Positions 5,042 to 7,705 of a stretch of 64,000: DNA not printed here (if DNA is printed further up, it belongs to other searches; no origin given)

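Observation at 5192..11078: Low-GC three-gene operon: TerB-repeat membrane protein + BrxD-like ATPase + Lhr-like helicase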

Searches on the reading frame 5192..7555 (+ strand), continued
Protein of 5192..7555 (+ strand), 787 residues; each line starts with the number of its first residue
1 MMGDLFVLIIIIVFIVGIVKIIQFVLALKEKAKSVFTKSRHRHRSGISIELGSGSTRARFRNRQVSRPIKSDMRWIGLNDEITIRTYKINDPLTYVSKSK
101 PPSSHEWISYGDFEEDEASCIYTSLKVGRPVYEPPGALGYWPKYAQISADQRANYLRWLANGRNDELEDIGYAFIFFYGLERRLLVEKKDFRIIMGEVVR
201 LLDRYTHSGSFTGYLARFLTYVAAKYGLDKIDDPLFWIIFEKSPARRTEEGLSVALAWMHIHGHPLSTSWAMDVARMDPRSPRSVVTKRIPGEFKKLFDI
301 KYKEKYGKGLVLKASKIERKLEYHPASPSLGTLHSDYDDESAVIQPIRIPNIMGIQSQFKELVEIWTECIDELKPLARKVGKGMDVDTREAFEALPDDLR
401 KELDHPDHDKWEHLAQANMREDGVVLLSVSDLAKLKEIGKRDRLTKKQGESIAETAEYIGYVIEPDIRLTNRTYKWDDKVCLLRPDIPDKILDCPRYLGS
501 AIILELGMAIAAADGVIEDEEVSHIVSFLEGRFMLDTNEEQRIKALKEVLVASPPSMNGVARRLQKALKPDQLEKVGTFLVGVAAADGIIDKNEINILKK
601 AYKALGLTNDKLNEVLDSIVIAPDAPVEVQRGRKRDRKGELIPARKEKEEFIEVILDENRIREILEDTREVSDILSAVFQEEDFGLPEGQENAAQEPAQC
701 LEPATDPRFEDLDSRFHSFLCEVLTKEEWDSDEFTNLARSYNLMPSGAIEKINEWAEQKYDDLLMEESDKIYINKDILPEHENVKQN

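Call 27: search_solved_structures(query=window:5192-7552:+, max_evalue=0.01)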
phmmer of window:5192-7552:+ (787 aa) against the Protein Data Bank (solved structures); distinct sequences matched with E-value up to 0.01: 0.

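Call 30: list_cluster_members(proteins=[window:5192-7552:+, window:7539-8858:+, window:8871-11075:+, window:269-3331:+, window:3605-4789:+])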
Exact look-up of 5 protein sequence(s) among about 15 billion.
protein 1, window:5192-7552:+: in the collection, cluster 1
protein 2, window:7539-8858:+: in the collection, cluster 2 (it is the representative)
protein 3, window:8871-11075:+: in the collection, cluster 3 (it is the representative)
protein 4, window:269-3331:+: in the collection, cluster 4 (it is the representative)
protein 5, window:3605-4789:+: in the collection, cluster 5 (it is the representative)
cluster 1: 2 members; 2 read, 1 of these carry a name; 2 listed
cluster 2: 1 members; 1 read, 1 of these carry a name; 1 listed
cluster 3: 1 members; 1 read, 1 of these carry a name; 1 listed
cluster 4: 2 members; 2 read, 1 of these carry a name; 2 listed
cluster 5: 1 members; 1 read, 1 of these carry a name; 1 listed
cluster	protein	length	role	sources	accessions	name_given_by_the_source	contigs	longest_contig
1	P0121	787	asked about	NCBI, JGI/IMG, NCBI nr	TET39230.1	MAG: hypothetical protein E3J72_00885 [Planctomycetota bacterium]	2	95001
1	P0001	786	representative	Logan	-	-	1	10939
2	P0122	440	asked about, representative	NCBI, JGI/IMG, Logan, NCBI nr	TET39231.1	MAG: ATP-binding protein [Planctomycetota bacterium]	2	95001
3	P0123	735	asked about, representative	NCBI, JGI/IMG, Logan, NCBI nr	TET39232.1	MAG: DEAD/DEAH box helicase [Planctomycetota bacterium]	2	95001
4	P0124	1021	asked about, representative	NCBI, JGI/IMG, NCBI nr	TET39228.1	MAG: type I restriction endonuclease subunit R [Planctomycetota bacterium]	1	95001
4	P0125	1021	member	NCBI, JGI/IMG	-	-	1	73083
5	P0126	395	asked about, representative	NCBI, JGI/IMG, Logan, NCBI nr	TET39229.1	MAG: hypothetical protein E3J72_00880 [Planctomycetota bacterium]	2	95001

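Call 48: predict_structure(alignment_id=A1)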
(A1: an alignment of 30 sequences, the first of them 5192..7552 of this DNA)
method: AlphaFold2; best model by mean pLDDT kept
length: 787 residues; sequences in the alignment: 30
mean_pLDDT: 81.2   pTM: 0.65
mean pLDDT of the five models: 81.2, 80.0, 78.5, 78.3, 77.7
residues with pLDDT >= 90: 383; 70-90: 238; 50-70: 65; < 50: 101
segments of 3 or more residues with pLDDT < 50: 36-70, 107-113, 334-341, 624-635, 645-653, 682-702, 781-787
pLDDT, mean of each block of 10 residues (from residue 1): 85 94 83 44 33 36 35 87 95 92 60 70 94 89 93 96 90 96 92 94 90 94 95 93 90 97 96 96 95 97 96 97 87 48 81 96 98 96 90 93 92 93 88 94 94 92 90 92 79 74 87 82 78 77 91 88 84 83 75 84 87 83 49 49 46 58 66 66 39 34 67 87 92 88 85 91 90 84 38
secondary structure, 60 per line:
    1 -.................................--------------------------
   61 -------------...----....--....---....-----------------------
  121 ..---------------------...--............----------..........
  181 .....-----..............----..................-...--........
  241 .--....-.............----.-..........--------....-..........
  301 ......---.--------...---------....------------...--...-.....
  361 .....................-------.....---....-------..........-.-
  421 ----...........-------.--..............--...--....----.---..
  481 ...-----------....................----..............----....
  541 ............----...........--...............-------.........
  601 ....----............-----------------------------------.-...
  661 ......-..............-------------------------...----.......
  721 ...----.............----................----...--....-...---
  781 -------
elements in order (helices of 4 or more, strands of 3 or more residues): H2-34 E74-76 E81-84 E87-90 E94-97 H149-160 H171-185 H191-204 H209-226 H233-241 H244-247 H249-261 H268-277 H286-289 H291-306 E319-321 H331-334 E347-349 H356-381 H389-393 H397-400 H408-417 E425-428 H429-435 H446-459 E462-464 H467-470 E479-483 H495-514 H519-532 H537-552 H557-567 H570-584 H592-604 H609-619 H658-666 H668-681 H714-723 E728-730 H731-740 H745-760 E765-767 E770-773

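Call 76: search_protein_families(library=padloc, alignment_id=A3, max_evalue=1e-10)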
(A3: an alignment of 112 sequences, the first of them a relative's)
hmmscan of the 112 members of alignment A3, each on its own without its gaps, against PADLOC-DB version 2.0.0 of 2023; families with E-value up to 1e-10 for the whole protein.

A. member 1, L003:9370-10809:+ (480 aa): 0 families

B. families by the number of members that match (of 112 scanned): 166 families (the first 25 are shown)
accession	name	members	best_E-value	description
PDLC03924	MkoC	3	2e-23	-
PDLC02503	BrxHI|BrxHII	2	9.1e-44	BrxHI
PDLC00132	GajB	2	3.3e-33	UrvD helicase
PDLC03802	RTasHel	2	7.1e-33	DRT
PDLC03960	SngC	2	3.4e-32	-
PDLC03920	MkoA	2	3.8e-28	-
PDLC00117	GajB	2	4.1e-28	UrvD helicase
PDLC00114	GajB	2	2.6e-27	UrvD helicase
PDLC00129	GajB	2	1.4e-24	UrvD helicase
PDLC00103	GajB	2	2.6e-22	UrvD helicase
PDLC00122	GajB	2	4e-22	UrvD helicase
PDLC00127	GajB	2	7.1e-22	UrvD helicase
PDLC00192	HamB1|HamB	2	8e-22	DEAD-box helicase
PDLC00112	GajB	2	1.1e-21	UrvD helicase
PDLC00107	GajB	2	6.8e-21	UrvD helicase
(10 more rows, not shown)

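Call 78: fold_search(model_id=the predicted structure, library=pdb)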
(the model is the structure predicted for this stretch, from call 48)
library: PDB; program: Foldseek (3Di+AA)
matches with E <= 10: 170; with E <= 0.001: 0
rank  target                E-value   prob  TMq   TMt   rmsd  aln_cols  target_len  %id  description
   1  2h5n_C                4.1e-02  1.00  0.12  0.58   5.7       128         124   19  Crystal Structure of Protein of Unknown Function PG1108 from Porphyromonas gingivalis W83 (released 2006-07-25)
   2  2h5n_A                7.8e-02  0.99  0.12  0.54  10.6       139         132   18  Crystal Structure of Protein of Unknown Function PG1108 from Porphyromonas gingivalis W83 (released 2006-07-25)
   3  2h5n_B                1.6e-01  1.00  0.12  0.63   4.8       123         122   20  Crystal Structure of Protein of Unknown Function PG1108 from Porphyromonas gingivalis W83 (released 2006-07-25)
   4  9gaw_Y                1.7e-01  0.33  0.13  0.19  27.1       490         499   12  High-resolution structure of the Anaphase-promoting complex/cyclosome (APC/C) bound to co-activator Cdh1 (released 2024-08-14)
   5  2h5n_D                2.6e-01  0.99  0.12  0.64   5.0       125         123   18  Crystal Structure of Protein of Unknown Function PG1108 from Porphyromonas gingivalis W83 (released 2006-07-25)
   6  2ou3_A                2.7e-01  0.99  0.11  0.48   6.0       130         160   22  Crystal structure of a tellurite resistance protein of cog3793 (npun_f6341) from nostoc punctiforme pcc 73102 at 1.85  (released 2007-03-06)
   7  3w3x_A                6.6e-01  0.08  0.11  0.09  23.1       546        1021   10  Crystal structure of Kap121p bound to Pho4p (released 2013-04-10)
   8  4wzs_C                6.9e-01  0.06  0.09  0.10  29.8       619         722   11  Crystal structure of the Mot1 N-terminal domain in complex with TBP and NC2 bound to a promoter DNA fragment (released 2015-08-26)
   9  3w3u                  7.6e-01  0.08  0.11  0.10  23.2       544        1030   11  Crystal structure of Kap121p mutant R349A/Q350A/D353A/E396A/N430K/D438A/N477A (released 2013-04-10)
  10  4bwr                  7.9e-01  0.08  0.12  0.16  22.5       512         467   10  Crystal structure of c5321: a protective antigen present in uropathogenic Escherichia coli strains displaying an SLR fol (released 2013-07-24)
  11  6v9i_C                8.3e-01  0.06  0.10  0.11  19.2       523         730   12  cryo-EM structure of Cullin5 bound to RING-box protein 2 (Cul5-Rbx2) (released 2020-04-29)
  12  9i05_Xj               8.7e-01  0.06  0.10  0.12  28.2       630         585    9  Cryo-EM structure of the large subunit of the mitochondrial ribosome from Toxoplasma gondii (released 2025-06-11)
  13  8fni_6                1.0e+00  0.13  0.12  0.18  27.5       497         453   11  Cryo-EM structure of RNase-treated RESC-B in trypanosomal RNA editing (released 2023-07-19)
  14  7q2y_D                1.0e+00  0.08  0.12  0.10  21.4       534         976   12  Cryo-EM structure of clamped S.cerevisiae condensin-DNA complex (form II) (released 2022-03-23)
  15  5nnr_A                1.0e+00  0.06  0.10  0.11  25.8       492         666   11  Structure of Naa15/Naa10 bound to HypK-THB (released 2017-06-14)
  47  4pzj                  3.4e+00  0.54  0.07  0.54   3.4        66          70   21  1.60 Angstrom resolution crystal structure of a transcriptional regulator of the LysR family from Eggerthella lenta DSM  (released 2014-04-23)
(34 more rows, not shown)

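Call 86: search_protein_families(library=pfam, proteins=[L042:12356-17680:+, L078:12366-17813:+, L042:17680-20016:+], max_evalue=0.001)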
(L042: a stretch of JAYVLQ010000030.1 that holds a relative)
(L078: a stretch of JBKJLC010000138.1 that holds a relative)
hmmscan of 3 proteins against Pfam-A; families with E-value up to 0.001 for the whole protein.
L042:12356-17680:+ (1775 aa): 5 families
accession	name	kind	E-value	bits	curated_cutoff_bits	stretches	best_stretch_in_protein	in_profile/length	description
PF12705.13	PDDEXK_1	-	1.8e-30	107.1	22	1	1476-1749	2-246/247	PD-(D/E)XK nuclease superfamily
PF00270.35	DEAD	-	3.8e-30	105.2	26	1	25-196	1-161/167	DEAD/DEAH box helicase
PF00271.37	Helicase_C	-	6.4e-17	62.2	23.5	1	252-358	9-109/110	Helicase conserved C-terminal domain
PF19306.5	WH_Lhr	-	9.5e-05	22.3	27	0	400-550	5-164/168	Large helicase-related protein, winged helix domain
PF22590.2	Cas3-like_C_2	-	0.00017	22.3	27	1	259-358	3-104/106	CRISPR-associated nuclease/helicase Cas3, C-terminal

L078:12366-17813:+ (1816 aa): 4 families
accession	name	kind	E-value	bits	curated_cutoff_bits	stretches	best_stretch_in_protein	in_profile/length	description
PF12705.13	PDDEXK_1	-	8.2e-38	131.2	22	1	1516-1786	1-246/247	PD-(D/E)XK nuclease superfamily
PF00270.35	DEAD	-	4.2e-26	92.1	26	1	26-195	2-161/167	DEAD/DEAH box helicase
PF00271.37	Helicase_C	-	1.8e-16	60.8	23.5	1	266-367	14-109/110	Helicase conserved C-terminal domain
PF22590.2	Cas3-like_C_2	-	3.9e-07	30.8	27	1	267-368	2-105/106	CRISPR-associated nuclease/helicase Cas3, C-terminal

L042:17680-20016:+ (779 aa): 5 families
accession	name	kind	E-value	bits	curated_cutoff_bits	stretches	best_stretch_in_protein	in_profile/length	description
PF00580.27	UvrD-helicase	-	4.3e-47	161.5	23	2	343-450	172-266/271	UvrD/REP helicase N-terminal domain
PF13245.12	AAA_19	-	7.8e-13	49.2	25.1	1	14-440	11-134/134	AAA domain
PF13361.12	UvrD_C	-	3.3e-07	30.5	25.6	1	752-773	285-306/350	UvrD-like helicase C-terminal domain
PF13538.12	UvrD_C_2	-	5e-06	26.7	27.4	1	754-777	2-25/52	UvrD-like helicase C-terminal domain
PF01443.25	Viral_helicase1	-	0.00026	21.3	21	0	18-72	2-48/228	Viral superfamily 1 RNA helicase core domain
